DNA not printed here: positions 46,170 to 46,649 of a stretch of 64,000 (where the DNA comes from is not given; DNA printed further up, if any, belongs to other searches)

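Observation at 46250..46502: Cys/His-rich C-terminal module of the Cu-ATPase with its own Shine-Dalgarno and ATG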

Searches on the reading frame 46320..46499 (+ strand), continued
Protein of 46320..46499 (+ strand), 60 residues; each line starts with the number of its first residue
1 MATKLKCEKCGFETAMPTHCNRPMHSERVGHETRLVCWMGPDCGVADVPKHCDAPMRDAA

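Call 36: predict_structure(alignment_id=A3)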
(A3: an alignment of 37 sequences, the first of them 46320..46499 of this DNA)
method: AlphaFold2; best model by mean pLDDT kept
length: 60 residues; sequences in the alignment: 37
mean_pLDDT: 87.9   pTM: 0.64
mean pLDDT of the five models: 87.9, 87.9, 87.9, 86.9, 85.0
residues with pLDDT >= 90: 20; 70-90: 37; 50-70: 3; < 50: 0
segments of 3 or more residues with pLDDT < 50: none
pLDDT, mean of each block of 10 residues (from residue 1): 85 90 88 89 90 86
secondary structure, 60 per line:
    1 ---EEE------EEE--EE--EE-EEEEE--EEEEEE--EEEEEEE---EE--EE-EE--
elements in order: E4-6 E13-15 E25-29 E32-37 E40-46
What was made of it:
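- On HMA / CopZ (PF00403): The model is all-beta (call 36).
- Closest known: HMA metal-binding domains of P1B ATPases and their free homologues CopZ/Atox1. Different: Predicted all-beta knuckle fold instead of the beta-alpha-beta-beta-alpha-beta ferredoxin fold (call 36).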

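Call 42: search_protein_families(library=pfam, proteins=[L010:3649-6180:+, L058:5716-8796:+, L062:3268-6159:+, L044:3367-6180:+, L073:3376-6432:+, L061:4757-5371:-, L068:8929-10026:+, L047:5992-8811:+], max_evalue=0.01)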
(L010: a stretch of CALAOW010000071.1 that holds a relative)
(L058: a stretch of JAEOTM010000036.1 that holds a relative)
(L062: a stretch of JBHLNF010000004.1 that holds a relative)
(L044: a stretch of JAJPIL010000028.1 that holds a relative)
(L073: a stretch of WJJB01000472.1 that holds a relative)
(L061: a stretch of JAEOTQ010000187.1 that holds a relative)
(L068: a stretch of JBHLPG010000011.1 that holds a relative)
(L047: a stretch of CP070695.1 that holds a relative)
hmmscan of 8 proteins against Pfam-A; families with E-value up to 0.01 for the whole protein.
L010:3649-6180:+ (844 aa): 5 families
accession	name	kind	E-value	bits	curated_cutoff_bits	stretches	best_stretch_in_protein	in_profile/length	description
PF00122.25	E1-E2_ATPase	-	2.1e-58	197.3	28.1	1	233-407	2-176/181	E1-E2 ATPase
PF00702.32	Hydrolase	-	3.4e-28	99.8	26.4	1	428-646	1-191/191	haloacid dehalogenase-like hydrolase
PF00403.32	HMA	-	8.1e-11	42.6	24.8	1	25-85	2-61/62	Heavy-metal-associated domain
PF12710.13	HAD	-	0.0009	20.1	27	1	532-642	54-188/189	haloacid dehalogenase-like hydrolase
PF08282.18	Hydrolase_3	-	0.0016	18.6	20.9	1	629-667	206-244/255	haloacid dehalogenase-like hydrolase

L058:5716-8796:+ (1027 aa): 5 families
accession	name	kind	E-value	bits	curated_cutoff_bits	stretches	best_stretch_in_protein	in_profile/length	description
PF00122.25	E1-E2_ATPase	-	2.1e-55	187.5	28.1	1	490-684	2-181/181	E1-E2 ATPase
PF00702.32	Hydrolase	-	1.3e-37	130.6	26.4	1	700-918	1-191/191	haloacid dehalogenase-like hydrolase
PF00403.32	HMA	-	2.5e-30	105.1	24.8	2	267-327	2-62/62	Heavy-metal-associated domain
PF19991.5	HMA_2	-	0.00077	19.9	30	0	204-260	34-90/154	Heavy metal associated domain 2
PF08282.18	Hydrolase_3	-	0.0078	16.4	20.9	0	890-942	195-247/255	haloacid dehalogenase-like hydrolase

L062:3268-6159:+ (964 aa): 6 families
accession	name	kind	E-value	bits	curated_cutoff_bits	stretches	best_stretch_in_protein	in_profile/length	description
PF00122.25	E1-E2_ATPase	-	8.1e-56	188.8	28.1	1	289-468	2-180/181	E1-E2 ATPase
PF00702.32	Hydrolase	-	8.9e-29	101.7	26.4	1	486-711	2-191/191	haloacid dehalogenase-like hydrolase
PF00403.32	HMA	-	2.9e-17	63.2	24.8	1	17-76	3-62/62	Heavy-metal-associated domain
PF04945.19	YHS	-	6.7e-11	42.5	30.3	1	830-874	1-45/47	YHS domain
PF08394.17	Arc_trans_TRASH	-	0.00022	21.7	27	1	844-866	14-36/43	Archaeal TRASH domain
PF08282.18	Hydrolase_3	-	0.0047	17.1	20.9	1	694-731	206-243/255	haloacid dehalogenase-like hydrolase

L044:3367-6180:+ (938 aa): 7 families
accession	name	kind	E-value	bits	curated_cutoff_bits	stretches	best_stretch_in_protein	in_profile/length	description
PF00122.25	E1-E2_ATPase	-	7.3e-56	189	28.1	1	288-462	3-177/181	E1-E2 ATPase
PF00403.32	HMA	-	1.3e-36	125.2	24.8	2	5-63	2-61/62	Heavy-metal-associated domain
PF00702.32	Hydrolase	-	5.2e-31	109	26.4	1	483-699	2-191/191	haloacid dehalogenase-like hydrolase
PF19803.4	DUF6286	-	1.7e-05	25.7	35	1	66-136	19-87/108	Family of unknown function (DUF6286)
PF09646.16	Gp37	-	0.00063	20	27.3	0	10-50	88-132/143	Gp37 protein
PF08282.18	Hydrolase_3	-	0.00079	19.7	20.9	1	677-719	201-243/255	haloacid dehalogenase-like hydrolase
PF22747.2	Zn_ribbon_DUF2089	-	0.0059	17.1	27.6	0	4-20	7-23/32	DUF2089 zinc ribbon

L073:3376-6432:+ (1019 aa): 5 families
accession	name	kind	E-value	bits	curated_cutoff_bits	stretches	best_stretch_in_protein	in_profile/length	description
PF00122.25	E1-E2_ATPase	-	3.7e-58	196.5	28.1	1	326-504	2-180/181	E1-E2 ATPase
PF00702.32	Hydrolase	-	1.4e-31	110.9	26.4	1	522-742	2-191/191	haloacid dehalogenase-like hydrolase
PF00403.32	HMA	-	2.9e-31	108.1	24.8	2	117-177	2-62/62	Heavy-metal-associated domain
PF19803.4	DUF6286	-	7.3e-05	23.6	35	0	52-99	33-80/108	Family of unknown function (DUF6286)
PF14319.11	Zn_Tnp_IS91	-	0.0042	17.5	26.3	0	854-893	17-56/90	Transposase zinc-binding domain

L061:4757-5371:- (204 aa): 16 families
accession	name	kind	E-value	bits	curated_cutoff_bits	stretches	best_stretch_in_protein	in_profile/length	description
PF13412.12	HTH_24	-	5.8e-13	48.6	21.9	1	6-52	1-47/48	Winged helix-turn-helix DNA-binding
PF13404.12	HTH_AsnC-type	-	1.1e-09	38.4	27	1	6-46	1-41/42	AsnC-type helix-turn-helix domain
PF24273.1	TRASH_HVO_1752_C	-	8.8e-08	32.6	27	1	159-195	2-38/47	HVO_1752, C-terminal TRASH domain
PF01047.28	MarR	-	1.4e-06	28.6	24.6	1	10-53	5-48/59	MarR family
PF08394.17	Arc_trans_TRASH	-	1.2e-05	25.7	27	1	159-198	1-40/43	Archaeal TRASH domain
PF08279.18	HTH_11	-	0.00012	22.3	25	1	12-51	4-44/55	HTH domain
PF01022.26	HTH_5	-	0.00036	20.8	22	1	12-53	6-46/47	Bacterial regulatory protein, arsR family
PF12802.13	MarR_2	-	0.00062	20.3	27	1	5-52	2-50/61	MarR family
PF05043.19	Mga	-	0.00095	20.1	21.1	0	11-74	19-82/87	Mga helix-turn-helix domain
PF01037.27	AsnC_trans_reg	-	0.0012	19.2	25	1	77-142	6-73/73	Lrp/AsnC ligand binding domain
PF08280.17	HTH_Mga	-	0.0012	19.2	23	1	9-46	6-43/59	M protein trans-acting positive regulator (MGA) HTH domain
PF06467.20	zf-FCS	-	0.002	18.3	22.4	1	159-190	5-36/39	MYM-type Zinc finger with FCS sequence motif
PF02748.20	PyrI_C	-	0.0034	17.6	23.4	0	154-171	29-46/48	Aspartate carbamoyltransferase regulatory chain, metal binding domain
PF04157.22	EAP30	-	0.0046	17.1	26.8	0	12-52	175-215/219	EAP30/Vps36 family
PF11494.13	Ta0938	-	0.0055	17.5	27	0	161-201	4-42/92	Ta0938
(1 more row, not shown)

L068:8929-10026:+ (366 aa): 1 family
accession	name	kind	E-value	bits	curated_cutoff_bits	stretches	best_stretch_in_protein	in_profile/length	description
PF01326.24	PPDK_N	-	7.3e-39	134.4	27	1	45-340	5-313/328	Pyruvate phosphate dikinase, AMP/ATP-binding domain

L047:5992-8811:+ (940 aa): 5 families
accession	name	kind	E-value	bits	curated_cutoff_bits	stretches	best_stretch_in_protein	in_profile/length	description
PF00122.25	E1-E2_ATPase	-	9.6e-58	195.1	28.1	1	405-597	2-180/181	E1-E2 ATPase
PF00702.32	Hydrolase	-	5.1e-40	138.4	26.4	1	614-832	1-191/191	haloacid dehalogenase-like hydrolase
PF00403.32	HMA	-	5.1e-32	110.5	24.8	2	107-166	2-61/62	Heavy-metal-associated domain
PF08282.18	Hydrolase_3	-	4.9e-05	23.6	20.9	0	803-856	194-247/255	haloacid dehalogenase-like hydrolase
PF19803.4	DUF6286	-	0.0024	18.7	35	0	110-163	33-86/108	Family of unknown function (DUF6286)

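Call 49: fold_search(model_id=the predicted structure, library=pdb)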
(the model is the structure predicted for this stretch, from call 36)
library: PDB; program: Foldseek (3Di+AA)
matches with E <= 10: 56; with E <= 0.001: 0
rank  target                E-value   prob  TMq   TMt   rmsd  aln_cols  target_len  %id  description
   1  7jqo_I                2.0e+00  0.06  0.24  0.14   8.6        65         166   15  Crystal structure of the R64D mutant of Bauhinia Bauhinioides Kallikrein Inhibitor complexed with Human Kallikrein 4 (released 2021-07-21)
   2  7jqn_I                2.7e+00  0.04  0.24  0.13   8.5        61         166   15  Crystal structure of the R64M mutant of Bauhinia Bauhinioides Kallikrein Inhibitor complexed with Human Kallikrein 4 (released 2021-07-21)
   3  2ji2_A                2.9e+00  0.06  0.21  0.11  12.8        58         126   14  X-ray structure of E114A mutant of superoxide reductase from Desulfoarculus baarsii in the native, reduced form (released 2007-05-01)
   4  7jqk_I                3.1e+00  0.04  0.24  0.13   8.5        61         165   15  Crystal structure of the R64A mutant of Bauhinia Bauhinioides Kallikrein Inhibitor complexed with Human Kallikrein 4 (released 2021-07-21)
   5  2wh7                  3.1e+00  0.02  0.18  0.09  12.2        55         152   18  The partial structure of a group A streptpcoccal phage-encoded tail fibre hyaluronate lyase Hylp2 (released 2009-09-01)
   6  7jod_I                3.3e+00  0.04  0.24  0.13   8.6        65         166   14  Crystal structure of BbKI complexed with Human Kallikrein 4 (released 2021-07-21)
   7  7fji_I                3.5e+00  0.14  0.35  0.21   8.8        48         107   17  human Pol III elongation complex (released 2021-10-27)
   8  9k2g_I                3.7e+00  0.16  0.38  0.42   8.6        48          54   17  Human RNA Polymerase III de novo transcribing complex 13 (TC13) (released 2025-04-16)
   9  7a6h_I                4.4e+00  0.12  0.35  0.21   8.8        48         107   17  Cryo-EM structure of human apo RNA Polymerase III (released 2021-02-03)
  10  8s7v_L                4.4e+00  0.08  0.29  0.33   6.5        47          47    6  Methyl-coenzyme M reductase activation complex binding to the A2 component (released 2025-02-26)
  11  2ji2_B                4.4e+00  0.04  0.21  0.11  12.8        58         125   14  X-ray structure of E114A mutant of superoxide reductase from Desulfoarculus baarsii in the native, reduced form (released 2007-05-01)
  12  8q6o_4                4.7e+00  0.11  0.36  0.10   3.4        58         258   21  X. laevis CMG dimer bound to dimeric DONSON - without ATPase (released 2023-10-18)
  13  2ji1_A                4.7e+00  0.04  0.21  0.11  12.7        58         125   14  X-ray structure of wild-type superoxide reductase from Desulfoarculus baarsii (released 2007-05-01)
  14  7jr2_G                4.7e+00  0.03  0.26  0.14   8.5        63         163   14  Crystal structure of the R64M mutant of Bauhinia Bauhinioides Kallikrein Inhibitor complexed with Bovine Trypsin (released 2021-07-21)
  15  2jne_MODEL_1_A        5.0e+00  0.06  0.30  0.27   5.9        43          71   16  NMR structure of E.coli YfgJ modelled with two Zn+2 bound. Northeast Structural Genomics Consortium Target ER3 (released 2007-02-13)
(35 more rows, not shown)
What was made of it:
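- Tried and rejected: Foldseek against PDB gave nothing with E<2 (call 49).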

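Call 58: search_protein_families(library=pfam, proteins=[P0059, P0063, P0064, P0071, P0078, P0099, P0107, P0116, P0137, P0072], max_evalue=0.001)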
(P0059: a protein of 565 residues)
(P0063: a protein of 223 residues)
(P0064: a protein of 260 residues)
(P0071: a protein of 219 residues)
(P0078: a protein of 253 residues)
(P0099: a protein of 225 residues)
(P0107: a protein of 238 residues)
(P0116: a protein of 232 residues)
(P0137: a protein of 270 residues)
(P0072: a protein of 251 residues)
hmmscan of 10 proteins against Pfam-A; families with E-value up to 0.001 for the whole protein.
P0059 (565 aa): 2 families
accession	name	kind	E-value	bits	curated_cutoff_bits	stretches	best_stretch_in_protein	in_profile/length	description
PF00403.32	HMA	-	7.2e-35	119.6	24.8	2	144-204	1-61/62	Heavy-metal-associated domain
PF00122.25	E1-E2_ATPase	-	3.5e-21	76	28.1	1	447-525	2-79/181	E1-E2 ATPase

P0063 (223 aa): 1 family
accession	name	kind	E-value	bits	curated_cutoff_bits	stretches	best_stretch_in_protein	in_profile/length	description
PF24273.1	TRASH_HVO_1752_C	-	0.00058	20.4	27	1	117-151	2-37/47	HVO_1752, C-terminal TRASH domain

P0064 (260 aa): 3 families
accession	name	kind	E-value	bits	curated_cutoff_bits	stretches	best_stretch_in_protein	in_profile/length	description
PF24273.1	TRASH_HVO_1752_C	-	1.2e-06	29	27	1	136-171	2-37/47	HVO_1752, C-terminal TRASH domain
PF08394.17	Arc_trans_TRASH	-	0.00012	22.5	27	1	137-170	2-35/43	Archaeal TRASH domain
PF11494.13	Ta0938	-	0.00079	20.2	27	0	138-171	4-35/92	Ta0938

P0071 (219 aa): 3 families
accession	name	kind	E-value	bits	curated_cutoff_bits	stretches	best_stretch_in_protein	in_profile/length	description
PF08394.17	Arc_trans_TRASH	-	1.7e-06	28.5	27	1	113-152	2-40/43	Archaeal TRASH domain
PF13774.12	Longin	-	0.00021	21.5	26.2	1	35-97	18-82/84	Regulated-SNARE-like domain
PF24273.1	TRASH_HVO_1752_C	-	0.00035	21.1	27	1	112-144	2-34/47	HVO_1752, C-terminal TRASH domain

P0078 (253 aa): 2 families
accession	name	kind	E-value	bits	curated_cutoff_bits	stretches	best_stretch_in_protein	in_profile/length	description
PF24273.1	TRASH_HVO_1752_C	-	2.6e-05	24.7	27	1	129-164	2-37/47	HVO_1752, C-terminal TRASH domain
PF08394.17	Arc_trans_TRASH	-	0.00037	21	27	1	130-166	2-38/43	Archaeal TRASH domain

P0099 (225 aa): 2 families
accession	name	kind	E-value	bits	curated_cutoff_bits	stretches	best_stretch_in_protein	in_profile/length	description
PF00702.32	Hydrolase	-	0.0004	21.3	26.4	1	4-32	164-191/191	haloacid dehalogenase-like hydrolase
PF08282.18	Hydrolase_3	-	0.00058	20.1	20.9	0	5-52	197-243/255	haloacid dehalogenase-like hydrolase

P0107 (238 aa): 2 families
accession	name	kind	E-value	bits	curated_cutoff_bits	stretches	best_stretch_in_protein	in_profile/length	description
PF08394.17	Arc_trans_TRASH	-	2.6e-05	24.7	27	1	132-165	2-35/43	Archaeal TRASH domain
PF24273.1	TRASH_HVO_1752_C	-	3e-05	24.5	27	1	132-166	3-37/47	HVO_1752, C-terminal TRASH domain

P0116 (232 aa): 1 family
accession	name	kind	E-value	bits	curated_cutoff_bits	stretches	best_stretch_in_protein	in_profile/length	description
PF24273.1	TRASH_HVO_1752_C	-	0.00037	21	27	1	128-161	2-35/47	HVO_1752, C-terminal TRASH domain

P0137 (270 aa): 1 family
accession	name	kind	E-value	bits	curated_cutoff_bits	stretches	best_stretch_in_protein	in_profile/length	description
PF04945.19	YHS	-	3.9e-14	52.8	30.3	1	134-177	2-45/47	YHS domain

P0072 (251 aa): 0 families
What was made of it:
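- Closest known: TRASH / YHS domains. Same: X co-occurs with them: Loki CopA has YHS followed by X, there are TRASH-X proteins, and a TRASH regulator lies next to X-copA in Heimdall (calls 42, 58).
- Co-occurrence with known copper and metal modules: YHS in a Loki CopA tail, TRASH-X proteins, and a CopR-like HTH+TRASH regulator beside the Heimdall loci (calls 42, 58).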

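Call 60: search_solved_structures(query=A3, max_evalue=10)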
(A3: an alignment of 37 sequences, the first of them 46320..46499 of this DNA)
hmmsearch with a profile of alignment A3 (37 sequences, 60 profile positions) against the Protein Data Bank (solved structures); distinct sequences matched with E-value up to 10: 4.
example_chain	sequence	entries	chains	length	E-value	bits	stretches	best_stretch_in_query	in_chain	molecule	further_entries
1qyp_A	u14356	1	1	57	0.24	14.5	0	3-15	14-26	RNA POLYMERASE II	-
9qtr_i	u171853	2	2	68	1.3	12.2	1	5-25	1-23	Conserved protein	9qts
9v21_sC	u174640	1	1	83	1.3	12.2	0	5-30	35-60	Small ribosomal subunit protein eS27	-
9v1j_sC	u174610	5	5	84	1.3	12.2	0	5-30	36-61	Small ribosomal subunit protein eS27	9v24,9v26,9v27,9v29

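Call 61: list_cluster_members(proteins=[P0035, P0030, P0041, P0048, P0012, P0015, P0079, P0118, P0064])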
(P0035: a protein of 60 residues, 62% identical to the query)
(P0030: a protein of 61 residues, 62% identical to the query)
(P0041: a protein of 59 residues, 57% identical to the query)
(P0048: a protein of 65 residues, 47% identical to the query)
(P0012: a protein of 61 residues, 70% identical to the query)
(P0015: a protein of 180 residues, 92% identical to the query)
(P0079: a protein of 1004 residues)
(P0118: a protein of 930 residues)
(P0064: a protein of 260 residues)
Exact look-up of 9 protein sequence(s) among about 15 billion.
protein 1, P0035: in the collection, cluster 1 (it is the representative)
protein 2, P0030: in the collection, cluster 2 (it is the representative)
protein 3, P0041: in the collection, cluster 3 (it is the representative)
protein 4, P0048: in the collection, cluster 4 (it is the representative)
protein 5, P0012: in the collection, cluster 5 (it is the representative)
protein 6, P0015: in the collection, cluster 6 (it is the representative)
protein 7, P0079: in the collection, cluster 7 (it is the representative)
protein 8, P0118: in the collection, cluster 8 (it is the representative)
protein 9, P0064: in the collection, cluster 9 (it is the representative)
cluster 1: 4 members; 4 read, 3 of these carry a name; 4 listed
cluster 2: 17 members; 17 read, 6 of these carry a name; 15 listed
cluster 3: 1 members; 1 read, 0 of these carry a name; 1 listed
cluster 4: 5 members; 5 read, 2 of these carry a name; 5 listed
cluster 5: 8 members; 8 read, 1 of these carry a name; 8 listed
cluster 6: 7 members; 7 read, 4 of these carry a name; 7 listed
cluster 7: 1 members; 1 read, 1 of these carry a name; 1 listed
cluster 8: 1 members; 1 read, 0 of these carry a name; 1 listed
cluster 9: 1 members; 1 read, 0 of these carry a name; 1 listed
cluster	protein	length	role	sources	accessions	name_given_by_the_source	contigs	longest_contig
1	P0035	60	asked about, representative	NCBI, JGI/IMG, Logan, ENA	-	hypothetical protein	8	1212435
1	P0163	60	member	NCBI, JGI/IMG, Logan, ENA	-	hypothetical protein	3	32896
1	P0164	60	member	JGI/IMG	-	hypothetical protein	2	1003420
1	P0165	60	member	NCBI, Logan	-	-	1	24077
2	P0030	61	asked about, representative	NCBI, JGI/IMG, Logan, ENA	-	hypothetical protein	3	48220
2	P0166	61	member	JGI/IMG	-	hypothetical protein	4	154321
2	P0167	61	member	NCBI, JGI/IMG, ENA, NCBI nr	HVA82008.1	MAG TPA: hypothetical protein VNF29_13860 [Candidatus Binataceae bacterium] | hypothetical protein [Candidatus Binataceae bacterium]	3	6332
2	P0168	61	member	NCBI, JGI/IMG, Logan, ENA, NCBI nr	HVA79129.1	MAG TPA: hypothetical protein VNF27_14595 [Candidatus Binataceae bacterium] | hypothetical protein [Candidatus Binataceae bacterium]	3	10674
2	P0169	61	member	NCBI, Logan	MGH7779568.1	MAG: hypothetical protein ACREQR_07060 [Candidatus Binataceae bacterium]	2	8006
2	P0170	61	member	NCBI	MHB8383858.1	MAG: hypothetical protein ACYDC3_16135 [Candidatus Binataceae bacterium]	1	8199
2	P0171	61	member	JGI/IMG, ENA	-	-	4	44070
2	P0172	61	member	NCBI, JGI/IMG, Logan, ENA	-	-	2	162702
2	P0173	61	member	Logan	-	-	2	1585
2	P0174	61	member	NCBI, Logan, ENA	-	-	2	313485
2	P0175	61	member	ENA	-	-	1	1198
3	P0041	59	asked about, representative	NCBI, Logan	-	-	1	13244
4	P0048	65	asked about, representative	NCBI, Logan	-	-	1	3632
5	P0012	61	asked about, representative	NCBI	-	-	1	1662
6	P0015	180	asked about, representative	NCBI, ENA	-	-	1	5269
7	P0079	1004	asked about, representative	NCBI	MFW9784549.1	MAG: heavy metal translocating P-type ATPase [Candidatus Heimdallarchaeota archaeon]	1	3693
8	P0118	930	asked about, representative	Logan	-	-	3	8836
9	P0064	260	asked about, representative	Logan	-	-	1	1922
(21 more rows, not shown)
